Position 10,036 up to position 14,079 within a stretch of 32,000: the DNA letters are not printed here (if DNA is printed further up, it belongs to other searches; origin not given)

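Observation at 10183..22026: Undescribed family of giant Sec-exported proteins: two divergent paralogs bracketing a housekeeping block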

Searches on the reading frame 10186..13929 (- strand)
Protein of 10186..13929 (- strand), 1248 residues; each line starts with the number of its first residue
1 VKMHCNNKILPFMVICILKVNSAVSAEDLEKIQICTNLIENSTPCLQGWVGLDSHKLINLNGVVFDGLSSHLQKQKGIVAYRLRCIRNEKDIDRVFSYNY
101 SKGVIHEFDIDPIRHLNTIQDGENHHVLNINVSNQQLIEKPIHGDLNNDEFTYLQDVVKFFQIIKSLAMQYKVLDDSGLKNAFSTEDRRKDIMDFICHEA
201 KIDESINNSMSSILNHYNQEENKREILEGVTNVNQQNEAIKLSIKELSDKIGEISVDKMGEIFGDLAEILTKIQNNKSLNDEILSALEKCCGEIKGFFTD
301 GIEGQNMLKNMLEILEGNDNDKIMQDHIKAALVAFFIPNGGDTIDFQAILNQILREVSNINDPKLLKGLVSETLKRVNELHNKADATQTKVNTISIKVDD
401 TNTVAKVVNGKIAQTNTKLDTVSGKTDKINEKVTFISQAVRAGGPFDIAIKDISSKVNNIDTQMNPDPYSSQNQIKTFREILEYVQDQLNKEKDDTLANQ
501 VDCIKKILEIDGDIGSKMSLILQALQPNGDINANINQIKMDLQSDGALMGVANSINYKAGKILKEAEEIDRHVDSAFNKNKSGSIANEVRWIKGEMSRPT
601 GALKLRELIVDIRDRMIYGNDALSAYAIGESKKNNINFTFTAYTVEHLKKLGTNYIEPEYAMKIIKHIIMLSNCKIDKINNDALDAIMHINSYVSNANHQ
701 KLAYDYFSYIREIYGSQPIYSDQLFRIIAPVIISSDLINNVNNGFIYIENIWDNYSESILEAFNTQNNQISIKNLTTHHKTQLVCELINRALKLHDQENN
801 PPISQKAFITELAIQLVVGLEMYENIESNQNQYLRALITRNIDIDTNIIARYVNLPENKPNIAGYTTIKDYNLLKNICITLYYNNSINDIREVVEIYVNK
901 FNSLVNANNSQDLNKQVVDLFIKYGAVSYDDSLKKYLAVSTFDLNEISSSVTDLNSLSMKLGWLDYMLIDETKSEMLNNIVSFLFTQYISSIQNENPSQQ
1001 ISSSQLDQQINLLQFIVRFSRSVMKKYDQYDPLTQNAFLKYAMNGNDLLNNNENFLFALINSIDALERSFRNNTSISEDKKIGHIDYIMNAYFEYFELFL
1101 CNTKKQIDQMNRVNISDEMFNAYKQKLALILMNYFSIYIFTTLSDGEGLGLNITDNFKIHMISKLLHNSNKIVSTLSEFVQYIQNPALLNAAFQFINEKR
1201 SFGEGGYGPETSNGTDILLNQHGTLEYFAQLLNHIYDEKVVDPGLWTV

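Call 6: search_protein_families(library=pfam, proteins=[window:10186-13929:-], max_evalue=1)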
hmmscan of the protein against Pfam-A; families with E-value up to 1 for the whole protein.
window:10186-13929:- (1248 aa): 3 families
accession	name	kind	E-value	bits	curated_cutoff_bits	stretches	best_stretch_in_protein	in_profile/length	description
PF24361.1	DUF7517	-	0.0078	16.6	27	0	381-483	5-99/116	Domain of unknown function (DUF7517)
PF01899.21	MNHE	-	0.024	14.9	27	1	516-565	60-109/145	Na+/H+ ion antiporter subunit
PF06009.19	Laminin_II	-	0.25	11.8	33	1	370-457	12-92/138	Laminin Domain II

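Call 8: find_homologous_proteins(query=window:10186-13929:-)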
Query window:10186-13929:- (1248 aa): 1 proteins with E <= 0.001 among 8000 candidates.
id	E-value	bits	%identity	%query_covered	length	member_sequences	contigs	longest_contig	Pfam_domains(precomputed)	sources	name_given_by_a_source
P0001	0.0e+0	2749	100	100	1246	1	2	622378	-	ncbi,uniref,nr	ncbi:hypothetical protein [Candidatus Cytomitobacter primus]|uniref:Uncharacterized protein n=1 Tax=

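Call 92: search_protein_families(library=ncbifam, proteins=[window:10186-13923:-], max_evalue=0.1)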
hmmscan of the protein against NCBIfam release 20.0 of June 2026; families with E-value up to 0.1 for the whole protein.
window:10186-13923:- (1246 aa): 0 families
